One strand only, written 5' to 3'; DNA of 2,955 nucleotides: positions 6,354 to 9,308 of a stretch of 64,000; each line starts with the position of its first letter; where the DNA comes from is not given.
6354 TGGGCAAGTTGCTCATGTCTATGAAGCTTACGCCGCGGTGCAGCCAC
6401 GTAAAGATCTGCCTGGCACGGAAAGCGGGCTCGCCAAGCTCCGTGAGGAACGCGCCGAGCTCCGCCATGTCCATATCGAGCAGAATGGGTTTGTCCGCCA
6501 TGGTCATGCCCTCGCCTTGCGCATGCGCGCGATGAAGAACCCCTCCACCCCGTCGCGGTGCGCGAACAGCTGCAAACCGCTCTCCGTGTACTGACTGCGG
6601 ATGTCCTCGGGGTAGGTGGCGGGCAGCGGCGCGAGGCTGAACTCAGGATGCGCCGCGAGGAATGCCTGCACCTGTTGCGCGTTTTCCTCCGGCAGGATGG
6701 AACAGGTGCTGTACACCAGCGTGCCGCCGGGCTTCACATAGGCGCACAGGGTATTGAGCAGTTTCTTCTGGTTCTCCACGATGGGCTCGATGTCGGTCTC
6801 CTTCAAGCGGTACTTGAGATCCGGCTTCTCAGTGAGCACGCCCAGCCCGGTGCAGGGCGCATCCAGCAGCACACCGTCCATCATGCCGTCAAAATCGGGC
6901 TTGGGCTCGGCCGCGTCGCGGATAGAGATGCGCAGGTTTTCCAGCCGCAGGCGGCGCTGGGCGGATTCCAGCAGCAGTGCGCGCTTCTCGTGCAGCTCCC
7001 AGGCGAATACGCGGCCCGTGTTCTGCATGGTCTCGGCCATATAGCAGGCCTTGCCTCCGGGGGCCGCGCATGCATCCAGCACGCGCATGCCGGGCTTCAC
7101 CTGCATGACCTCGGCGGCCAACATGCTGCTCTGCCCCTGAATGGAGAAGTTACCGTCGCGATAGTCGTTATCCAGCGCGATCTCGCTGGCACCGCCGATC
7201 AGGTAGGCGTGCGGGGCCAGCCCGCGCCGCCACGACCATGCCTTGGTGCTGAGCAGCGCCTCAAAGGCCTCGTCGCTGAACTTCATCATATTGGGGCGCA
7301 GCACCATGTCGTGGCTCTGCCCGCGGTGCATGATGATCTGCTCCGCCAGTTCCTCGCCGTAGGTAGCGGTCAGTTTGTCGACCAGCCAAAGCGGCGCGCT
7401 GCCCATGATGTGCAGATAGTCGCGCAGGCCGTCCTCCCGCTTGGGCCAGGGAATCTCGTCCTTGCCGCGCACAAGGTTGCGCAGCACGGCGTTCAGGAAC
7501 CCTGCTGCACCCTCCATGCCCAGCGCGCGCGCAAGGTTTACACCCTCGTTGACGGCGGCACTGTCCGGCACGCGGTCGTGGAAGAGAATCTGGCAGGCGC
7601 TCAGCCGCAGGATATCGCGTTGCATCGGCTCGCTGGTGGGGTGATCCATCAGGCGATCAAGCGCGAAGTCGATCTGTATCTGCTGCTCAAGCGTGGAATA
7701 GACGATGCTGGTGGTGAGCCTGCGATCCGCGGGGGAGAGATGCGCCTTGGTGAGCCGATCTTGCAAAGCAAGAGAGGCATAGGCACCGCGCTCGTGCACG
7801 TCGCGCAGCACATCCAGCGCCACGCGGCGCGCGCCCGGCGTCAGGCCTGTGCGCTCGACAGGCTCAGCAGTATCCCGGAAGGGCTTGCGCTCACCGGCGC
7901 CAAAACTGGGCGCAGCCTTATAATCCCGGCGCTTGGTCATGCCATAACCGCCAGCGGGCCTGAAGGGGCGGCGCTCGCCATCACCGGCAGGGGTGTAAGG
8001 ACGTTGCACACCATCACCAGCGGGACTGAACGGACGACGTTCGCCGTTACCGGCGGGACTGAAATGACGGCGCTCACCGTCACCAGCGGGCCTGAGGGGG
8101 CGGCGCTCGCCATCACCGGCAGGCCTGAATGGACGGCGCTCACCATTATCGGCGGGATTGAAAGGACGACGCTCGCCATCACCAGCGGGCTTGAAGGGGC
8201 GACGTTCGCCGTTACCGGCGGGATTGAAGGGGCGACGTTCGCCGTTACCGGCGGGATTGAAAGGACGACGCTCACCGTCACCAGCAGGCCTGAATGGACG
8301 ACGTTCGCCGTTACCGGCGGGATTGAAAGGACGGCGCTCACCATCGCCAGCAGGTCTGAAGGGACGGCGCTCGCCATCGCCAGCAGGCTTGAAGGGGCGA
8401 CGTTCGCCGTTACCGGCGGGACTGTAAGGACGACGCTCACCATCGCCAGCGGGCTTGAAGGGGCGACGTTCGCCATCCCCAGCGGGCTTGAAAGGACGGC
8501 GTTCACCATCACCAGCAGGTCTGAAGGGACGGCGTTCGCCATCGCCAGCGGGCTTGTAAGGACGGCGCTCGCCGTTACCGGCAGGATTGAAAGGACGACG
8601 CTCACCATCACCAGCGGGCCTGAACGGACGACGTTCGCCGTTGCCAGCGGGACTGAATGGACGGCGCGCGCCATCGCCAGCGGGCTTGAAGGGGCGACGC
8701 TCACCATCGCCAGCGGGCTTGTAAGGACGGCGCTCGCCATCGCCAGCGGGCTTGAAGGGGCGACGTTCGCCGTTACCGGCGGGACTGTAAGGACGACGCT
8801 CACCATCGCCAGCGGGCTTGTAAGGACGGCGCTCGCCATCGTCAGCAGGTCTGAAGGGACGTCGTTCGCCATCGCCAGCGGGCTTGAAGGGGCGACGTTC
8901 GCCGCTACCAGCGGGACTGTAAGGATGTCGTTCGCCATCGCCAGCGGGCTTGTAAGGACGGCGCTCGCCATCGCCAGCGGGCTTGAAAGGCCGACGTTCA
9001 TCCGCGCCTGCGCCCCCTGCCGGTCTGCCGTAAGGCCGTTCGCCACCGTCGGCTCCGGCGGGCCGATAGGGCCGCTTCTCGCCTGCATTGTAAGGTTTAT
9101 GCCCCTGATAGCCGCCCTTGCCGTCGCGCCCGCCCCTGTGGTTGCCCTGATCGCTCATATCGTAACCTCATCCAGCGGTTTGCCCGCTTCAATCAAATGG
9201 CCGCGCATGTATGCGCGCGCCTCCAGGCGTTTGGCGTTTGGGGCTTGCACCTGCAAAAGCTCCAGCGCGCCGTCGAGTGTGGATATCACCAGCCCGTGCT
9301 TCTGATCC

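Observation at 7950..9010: RsmB carries a ~400-aa N-terminal extension made of ~33 in-frame tandem 12-aa repeats (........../Y-x)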

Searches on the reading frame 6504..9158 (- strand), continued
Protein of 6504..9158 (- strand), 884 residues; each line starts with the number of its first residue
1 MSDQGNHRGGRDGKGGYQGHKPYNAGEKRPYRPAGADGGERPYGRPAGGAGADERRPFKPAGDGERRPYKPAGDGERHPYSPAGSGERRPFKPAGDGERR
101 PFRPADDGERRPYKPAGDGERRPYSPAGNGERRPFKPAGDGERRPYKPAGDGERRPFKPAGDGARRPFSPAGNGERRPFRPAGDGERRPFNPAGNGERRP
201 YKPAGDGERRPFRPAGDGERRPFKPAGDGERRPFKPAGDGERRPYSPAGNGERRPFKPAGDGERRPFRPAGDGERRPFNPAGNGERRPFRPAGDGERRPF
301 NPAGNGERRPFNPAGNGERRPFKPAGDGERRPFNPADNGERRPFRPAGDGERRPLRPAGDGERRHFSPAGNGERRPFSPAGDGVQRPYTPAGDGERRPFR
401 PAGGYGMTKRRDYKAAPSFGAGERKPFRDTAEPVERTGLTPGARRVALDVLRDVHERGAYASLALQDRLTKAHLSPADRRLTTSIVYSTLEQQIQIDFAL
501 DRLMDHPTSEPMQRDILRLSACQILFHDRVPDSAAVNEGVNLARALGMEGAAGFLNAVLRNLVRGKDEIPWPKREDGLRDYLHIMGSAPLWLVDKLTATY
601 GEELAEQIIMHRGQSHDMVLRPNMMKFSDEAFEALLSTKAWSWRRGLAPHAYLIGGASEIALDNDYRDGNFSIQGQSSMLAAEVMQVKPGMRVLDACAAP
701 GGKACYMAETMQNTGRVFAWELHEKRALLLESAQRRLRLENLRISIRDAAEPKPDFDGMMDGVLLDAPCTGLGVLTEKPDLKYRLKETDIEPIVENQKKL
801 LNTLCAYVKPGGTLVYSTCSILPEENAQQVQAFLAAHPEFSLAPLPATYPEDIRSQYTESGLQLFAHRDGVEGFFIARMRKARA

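Call 35: find_encoding_contigs(protein=P0001, flank=3000, max_places=3)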
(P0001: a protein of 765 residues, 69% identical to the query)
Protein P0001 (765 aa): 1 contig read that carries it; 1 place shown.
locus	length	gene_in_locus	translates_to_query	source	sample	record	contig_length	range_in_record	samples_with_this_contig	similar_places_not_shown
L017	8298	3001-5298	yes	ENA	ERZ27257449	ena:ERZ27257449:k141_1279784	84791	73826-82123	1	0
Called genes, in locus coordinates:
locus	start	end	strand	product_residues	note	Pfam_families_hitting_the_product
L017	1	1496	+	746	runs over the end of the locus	PF17764:PriA_3primeBD, PF00270:DEAD, PF04851:ResIII, PF18319:Zn_ribbon_PriA (weak), PF00271:Helicase_C, PF18074:PriA_C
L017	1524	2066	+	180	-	PF01327:Pep_deformylase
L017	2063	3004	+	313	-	PF00551:Formyl_trans_N, PF02911:Formyl_trans_C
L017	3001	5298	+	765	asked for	PF01029:NusB, PF22458:RsmF-B_ferredox (weak), PF01189:Methyltr_RsmB-F, PF08704:GCD14 (weak)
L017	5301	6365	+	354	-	PF21016:RlmN_N, PF04055:Radical_SAM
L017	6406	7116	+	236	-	PF00481:PP2C, PF13672:PP2C_2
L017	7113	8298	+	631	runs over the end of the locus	PF00069:Pkinase, PF07714:PK_Tyr_Ser-Thr, PF14531:Kinase-like (faint), PF03109:ABC1 (weak), PF28211:GlpR (weak), PF03793:PASTA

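Call 40: predict_structure(alignment_id=A1)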
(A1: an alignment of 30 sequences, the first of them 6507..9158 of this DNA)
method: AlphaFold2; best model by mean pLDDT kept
length: 884 residues; sequences in the alignment: 30
mean_pLDDT: 64.8   pTM: 0.56
mean pLDDT of the five models: 64.8, 63.8, 63.5, 63.2, 60.2
residues with pLDDT >= 90: 225; 70-90: 191; 50-70: 65; < 50: 403
segments of 3 or more residues with pLDDT < 50: 1-21, 23-31, 33-54, 56-78, 83-155, 160-164, 171-191, 193-231, 236-242, 244-246, 248-254, 256-290, 292-300, 302-307, 314-346, 348-350, 352-375, 377-431
pLDDT, mean of each block of 10 residues (from residue 1): 33 44 44 42 39 46 40 44 43 38 38 39 39 44 43 44 50 42 40 40 40 43 42 47 45 45 39 41 41 43 46 46 39 43 47 47 37 43 40 40 39 42 41 69 92 88 85 87 90 94 85 94 90 91 91 93 93 94 93 89 90 78 92 94 91 85 89 88 89 79 83 74 65 81 69 87 83 72 82 85 93 89 79 95 93 91 86 88 79
secondary structure, 60 per line:
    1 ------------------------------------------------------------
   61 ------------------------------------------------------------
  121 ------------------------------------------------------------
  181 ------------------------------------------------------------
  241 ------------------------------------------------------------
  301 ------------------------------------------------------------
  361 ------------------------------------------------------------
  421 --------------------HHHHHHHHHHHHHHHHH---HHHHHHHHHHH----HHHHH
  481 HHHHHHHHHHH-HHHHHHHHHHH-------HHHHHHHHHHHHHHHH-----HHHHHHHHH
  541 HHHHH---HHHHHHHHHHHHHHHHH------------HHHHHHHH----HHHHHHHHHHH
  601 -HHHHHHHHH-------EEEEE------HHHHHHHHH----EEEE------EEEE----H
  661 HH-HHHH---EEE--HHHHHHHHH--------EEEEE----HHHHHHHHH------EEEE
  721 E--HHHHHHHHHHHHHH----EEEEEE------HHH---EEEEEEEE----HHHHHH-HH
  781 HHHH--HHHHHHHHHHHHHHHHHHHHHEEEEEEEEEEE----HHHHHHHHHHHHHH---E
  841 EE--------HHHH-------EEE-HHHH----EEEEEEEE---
elements in order (helices of 4 or more, strands of 3 or more residues): H441-457 H461-471 H476-491 H493-503 H511-526 H532-545 H549-565 H578-585 H590-600 H602-610 E618-622 H629-637 E642-645 E652-655 H664-667 E671-673 H676-684 E693-697 H702-710 E717-721 H724-737 E742-747 E760-767 H772-777 H779-784 H787-807 E808-818 H823-836 E840-842 H851-854 E862-864 H866-869 E874-881

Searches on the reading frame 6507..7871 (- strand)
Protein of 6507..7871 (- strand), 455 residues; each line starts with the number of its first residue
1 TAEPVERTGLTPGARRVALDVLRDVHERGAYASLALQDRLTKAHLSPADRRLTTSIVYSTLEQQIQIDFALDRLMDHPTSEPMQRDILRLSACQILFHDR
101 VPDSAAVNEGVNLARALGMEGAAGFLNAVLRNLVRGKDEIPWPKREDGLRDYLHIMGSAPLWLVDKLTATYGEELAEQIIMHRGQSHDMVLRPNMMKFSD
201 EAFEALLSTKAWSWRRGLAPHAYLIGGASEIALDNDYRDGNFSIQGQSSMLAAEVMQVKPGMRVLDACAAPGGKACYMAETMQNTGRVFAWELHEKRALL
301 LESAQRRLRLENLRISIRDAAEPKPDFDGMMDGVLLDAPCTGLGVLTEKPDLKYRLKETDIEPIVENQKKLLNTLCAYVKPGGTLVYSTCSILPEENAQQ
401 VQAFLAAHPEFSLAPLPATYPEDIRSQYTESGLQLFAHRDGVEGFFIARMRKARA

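Call 10: find_related_loci(query=window:6507-7871:-, collection=genome_contigs, flank=4000)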
Query window:6507-7871:- (455 aa) in genome_contigs; peptide patterns used: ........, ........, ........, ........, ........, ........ (x = any residue, [..] = any of these).
39 stretches matched a pattern; 14 encode a relative of the query (tblastn E <= 1e-3); 14 distinct loci.
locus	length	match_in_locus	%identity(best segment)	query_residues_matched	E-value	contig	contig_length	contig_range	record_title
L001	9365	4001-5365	84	1-455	0e+0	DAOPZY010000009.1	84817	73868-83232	MAG TPA_asm: Candidatus Limiplasma sp. isolate AMR_MDS_1276 NODE_170_length_84817_cov_8.097025, whole genome shotgun seq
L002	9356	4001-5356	83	4-455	0e+0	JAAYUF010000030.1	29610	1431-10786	MAG: Clostridiales bacterium isolate AS27yjCOA_138 39177_AS27, whole genome shotgun sequence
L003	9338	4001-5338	82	2-447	0e+0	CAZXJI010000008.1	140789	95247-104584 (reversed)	MAG TPA_asm: uncultured Oscillospiraceae bacterium isolate binchicken_co44_189 genome assembly, contig: NODE_178_length_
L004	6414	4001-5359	79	2-454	0e+0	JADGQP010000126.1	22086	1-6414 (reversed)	MAG: Christensenellaceae bacterium isolate Chersky_266 k127_18035538, whole genome shotgun sequence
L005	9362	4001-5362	77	2-455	0e+0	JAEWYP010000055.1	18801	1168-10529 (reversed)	MAG: Bacillota bacterium isolate OH_SFB_176 k127_594178, whole genome shotgun sequence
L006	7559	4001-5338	78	2-447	0e+0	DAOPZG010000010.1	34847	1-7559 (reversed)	MAG TPA_asm: Candidatus Limiplasma sp. isolate AMR_MDS_1294 NODE_1146_length_34847_cov_5.674465, whole genome shotgun se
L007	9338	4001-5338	78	2-447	0e+0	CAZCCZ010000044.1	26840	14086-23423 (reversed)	MAG TPA_asm: uncultured Oscillospiraceae bacterium isolate SRP192927_co3_319 genome assembly, contig: NODE_3541_length_2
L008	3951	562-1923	76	2-455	0e+0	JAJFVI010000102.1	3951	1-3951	MAG: Eubacteriales bacterium isolate bin.69 k141_4217503, whole genome shotgun sequence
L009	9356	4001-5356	74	4-455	0e+0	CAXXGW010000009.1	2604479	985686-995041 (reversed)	MAG: Candidatus Limiplasma sp. isolate db580aba-6051-46eb-9fee-97dd4b2959e1 genome assembly, contig: contig_9, whole gen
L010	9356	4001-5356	70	4-455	0e+0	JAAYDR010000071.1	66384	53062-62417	MAG: Clostridiales bacterium isolate AS06rmzACSIP_576 258682_AS06, whole genome shotgun sequence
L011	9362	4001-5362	76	2-455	0e+0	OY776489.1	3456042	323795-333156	MAG: Candidatus Limiplasma sp. isolate f42c1da1-e33c-4644-afb9-aff4e64e7ad6 genome assembly, chromosome: 1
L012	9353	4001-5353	66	4-454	0e+0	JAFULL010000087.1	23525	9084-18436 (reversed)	MAG: Clostridia bacterium isolate RGIG4602 Roe_deer_Rectum-3__c377388, whole genome shotgun sequence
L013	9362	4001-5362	79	2-455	0e+0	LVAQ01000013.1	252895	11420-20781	MAG: Clostridiales bacterium Firm_11 _contig_526, whole genome shotgun sequence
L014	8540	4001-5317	34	4-453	7e-59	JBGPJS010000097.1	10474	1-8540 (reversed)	MAG: Gemmatimonadota bacterium isolate OBJ_0618_7090110_303 k141_9708413_length_10474_cov_11.0000, whole genome shotgun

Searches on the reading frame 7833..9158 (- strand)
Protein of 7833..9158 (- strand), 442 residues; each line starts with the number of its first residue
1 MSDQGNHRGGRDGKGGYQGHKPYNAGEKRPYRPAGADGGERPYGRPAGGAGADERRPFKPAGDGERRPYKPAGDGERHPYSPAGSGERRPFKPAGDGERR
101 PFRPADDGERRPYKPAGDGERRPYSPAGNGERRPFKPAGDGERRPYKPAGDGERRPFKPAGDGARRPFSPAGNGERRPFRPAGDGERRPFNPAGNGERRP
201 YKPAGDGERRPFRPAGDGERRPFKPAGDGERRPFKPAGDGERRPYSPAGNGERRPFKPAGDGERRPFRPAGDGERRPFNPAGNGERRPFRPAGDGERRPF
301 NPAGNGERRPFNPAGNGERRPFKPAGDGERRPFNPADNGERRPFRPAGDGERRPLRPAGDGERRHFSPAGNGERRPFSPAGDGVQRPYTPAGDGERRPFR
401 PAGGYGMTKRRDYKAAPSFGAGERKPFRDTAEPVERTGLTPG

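Call 17: find_homologous_proteins(query=window:7833-9158:-, max_evalue=0.001)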
Query window:7833-9158:- (442 aa): 116 proteins with E <= 0.001 among 8000 candidates.
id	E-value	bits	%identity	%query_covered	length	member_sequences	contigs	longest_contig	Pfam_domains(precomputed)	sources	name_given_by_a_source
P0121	9.3e-66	241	51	72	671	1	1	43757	-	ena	-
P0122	1.1e-52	197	54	66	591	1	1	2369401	PF08032.18,PF00588.25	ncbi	-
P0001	2.7e-48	183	51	74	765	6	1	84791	PF01189.24,PF22458.2,PF08704.17,PF01029.24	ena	-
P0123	6.9e-35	139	66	31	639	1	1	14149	PF00270.36,PF00271.38,PF04851.22,PF25399.2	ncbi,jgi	jgi:ATP-dependent RNA helicase DeaD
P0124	3.2e-33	133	53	38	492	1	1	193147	-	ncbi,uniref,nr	ncbi:uncharacterized protein J8A68_005726 [[Candida] subhashii]|uniref:Uncharacterized protein n=1 T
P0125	8.7e-28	115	59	29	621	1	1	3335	PF00270.36,PF00271.38,PF04851.22,PF25399.2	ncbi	ncbi:MAG: DEAD/DEAH box helicase [Gammaproteobacteria bacterium]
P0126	1.6e-27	114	44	45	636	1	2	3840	PF00849.28,PF01479.31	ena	-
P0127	3.4e-22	97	38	60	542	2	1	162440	PF08032.18,PF00588.25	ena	-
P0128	4.1e-19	87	51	35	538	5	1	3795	PF22421.2,PF00849.28,PF01479.31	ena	-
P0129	5.1e-19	86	46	38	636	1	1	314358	PF00849.28,PF01479.31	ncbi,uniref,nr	ncbi:pseudouridine synthase [Mesorhizobium microcysteis]|uniref:Pseudouridine synthase n=1 Tax=Neoaq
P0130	1.3e-18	85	45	43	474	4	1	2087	PF08032.18,PF00588.25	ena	-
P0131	1.1e-17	82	50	40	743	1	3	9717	-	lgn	-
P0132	2.1e-17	81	49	48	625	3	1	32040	PF00809.29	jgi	jgi:dihydropteroate synthase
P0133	2.7e-17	81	64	30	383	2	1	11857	PF22421.2,PF00849.28,PF01479.31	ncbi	ncbi:MAG: pseudouridine synthase, partial [Rikenellaceae bacterium]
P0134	4.6e-17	80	49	52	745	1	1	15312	-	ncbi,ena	-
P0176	6.3e-11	60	100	8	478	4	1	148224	PF01189.24,PF22458.2,PF08704.17,PF01029.24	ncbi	-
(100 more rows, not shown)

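Call 19: find_encoding_contigs(protein=P0176, flank=4000, max_places=6)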
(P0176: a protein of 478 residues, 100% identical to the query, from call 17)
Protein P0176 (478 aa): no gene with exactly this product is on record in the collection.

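Call 29: find_encoding_contigs(protein=P0122, flank=3000, max_places=2)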
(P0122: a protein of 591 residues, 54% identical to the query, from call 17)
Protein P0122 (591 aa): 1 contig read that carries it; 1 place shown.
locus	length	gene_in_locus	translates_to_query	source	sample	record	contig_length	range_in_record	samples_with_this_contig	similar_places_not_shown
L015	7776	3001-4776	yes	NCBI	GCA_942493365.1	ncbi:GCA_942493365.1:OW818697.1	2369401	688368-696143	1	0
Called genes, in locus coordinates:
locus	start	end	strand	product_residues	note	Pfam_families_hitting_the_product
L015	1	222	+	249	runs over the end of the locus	-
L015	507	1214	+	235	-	PF14602:Hexapep_2 (faint), PF25087:GMPPB_C (faint), PF00132:Hexapep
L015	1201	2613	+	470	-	PF01406:tRNA-synt_1e, PF01921:tRNA-synt_1f (faint), PF09334:tRNA-synt_1g, PF09190:DALR_2, PF23493:CysS_C (faint)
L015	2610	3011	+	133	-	PF00636:Ribonuclease_3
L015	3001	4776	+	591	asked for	PF08032:SpoU_sub_bind, PF00588:SpoU_methylase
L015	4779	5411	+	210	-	PF04542:Sigma70_r2, PF08281:Sigma70_r4_2, PF13384:HTH_23 (faint)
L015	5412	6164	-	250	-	PF13350:Y_phosphatase3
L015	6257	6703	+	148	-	PF02639:DUF188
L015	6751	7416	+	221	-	PF09360:zf-CDGSH, PF06902:Fer4_19 (weak), PF09360:zf-CDGSH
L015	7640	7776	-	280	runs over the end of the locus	-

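Call 34: find_encoding_contigs(protein=P0237, flank=3000, max_places=4)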
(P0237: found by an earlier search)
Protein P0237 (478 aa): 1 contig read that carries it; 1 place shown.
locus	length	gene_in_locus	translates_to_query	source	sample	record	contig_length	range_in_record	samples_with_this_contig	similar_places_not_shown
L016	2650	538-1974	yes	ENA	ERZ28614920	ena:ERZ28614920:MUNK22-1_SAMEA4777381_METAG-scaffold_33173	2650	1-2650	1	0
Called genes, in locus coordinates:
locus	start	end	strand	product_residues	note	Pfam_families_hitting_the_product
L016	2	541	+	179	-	?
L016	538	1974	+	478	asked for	PF01029:NusB, PF01189:Methyltr_RsmB-F, PF08704:GCD14 (weak)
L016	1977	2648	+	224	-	?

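Call 48: search_protein_representatives(protein=window:7929-8993:-)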
Query: 355 residues. Proteins with E-value up to 0.001 (for the whole library): 277; up to 1e-10: 59; up to 1e-30: 4. The best 150 are listed.
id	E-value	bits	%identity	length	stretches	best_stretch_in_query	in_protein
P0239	1.4e-43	165.7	22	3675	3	13-341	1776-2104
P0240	7.7e-39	150.0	38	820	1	34-312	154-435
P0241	1.4e-33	132.7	39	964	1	60-299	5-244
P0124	4.3e-33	131.1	51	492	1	130-326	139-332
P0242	4.0e-28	114.7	37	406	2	126-327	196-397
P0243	6.0e-28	114.2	54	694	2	20-228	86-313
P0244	8.8e-28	113.6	35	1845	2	7-351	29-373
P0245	8.9e-28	113.6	35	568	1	21-193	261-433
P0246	1.2e-27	113.2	31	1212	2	33-343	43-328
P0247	9.3e-27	110.2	23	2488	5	19-220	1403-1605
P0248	5.4e-26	107.7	33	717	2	18-307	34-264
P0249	1.6e-25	106.1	36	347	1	70-257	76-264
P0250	2.4e-25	105.6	20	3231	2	25-337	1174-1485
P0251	1.8e-24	102.7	29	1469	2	108-339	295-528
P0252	2.3e-24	102.4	50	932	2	42-346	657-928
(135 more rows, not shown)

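Call 51: search_protein_families(library=pfam, alignment_id=A2, max_evalue=0.001)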
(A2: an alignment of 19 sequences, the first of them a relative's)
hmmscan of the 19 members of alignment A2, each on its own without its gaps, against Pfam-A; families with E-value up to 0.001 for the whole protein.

A. member 1, P0266 (807 aa): 0 families

B. families by the number of members that match (of 19 scanned): 17 families
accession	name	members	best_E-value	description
PF00849.27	PseudoU_synth_2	6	8.5e-25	RNA pseudouridylate synthase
PF01479.30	S4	6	1.6e-14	S4 domain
PF22421.1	SYY_C-terminal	2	0.00077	Tyrosine--tRNA ligase SYY-like C-terminal domain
PF00588.24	SpoU_methylase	1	2.1e-35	SpoU rRNA Methylase family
PF00009.33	GTP_EFTU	1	2.1e-34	Elongation factor Tu GTP binding domain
PF11987.13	IF-2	1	1.5e-29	Translation-initiation factor 2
PF00580.27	UvrD-helicase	1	1.1e-18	UvrD/REP helicase N-terminal domain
PF22042.2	EF-G_D2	1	1.8e-18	Elongation factor G domain 2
PF01926.29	MMR_HSR1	1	4.9e-11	50S ribosome-binding GTPase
PF03880.21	DbpA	1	4.3e-10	DbpA RNA binding domain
PF08032.17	SpoU_sub_bind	1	1.6e-06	RNA 2'-O ribose methyltransferase substrate binding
PF03144.31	GTP_EFTU_D2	1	1.8e-06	Elongation factor Tu domain 2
PF13245.12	AAA_19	1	4.5e-06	AAA domain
PF13429.12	TPR_15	1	2.9e-05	Tetratricopeptide repeat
PF13275.11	S4_2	1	4.4e-05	S4 domain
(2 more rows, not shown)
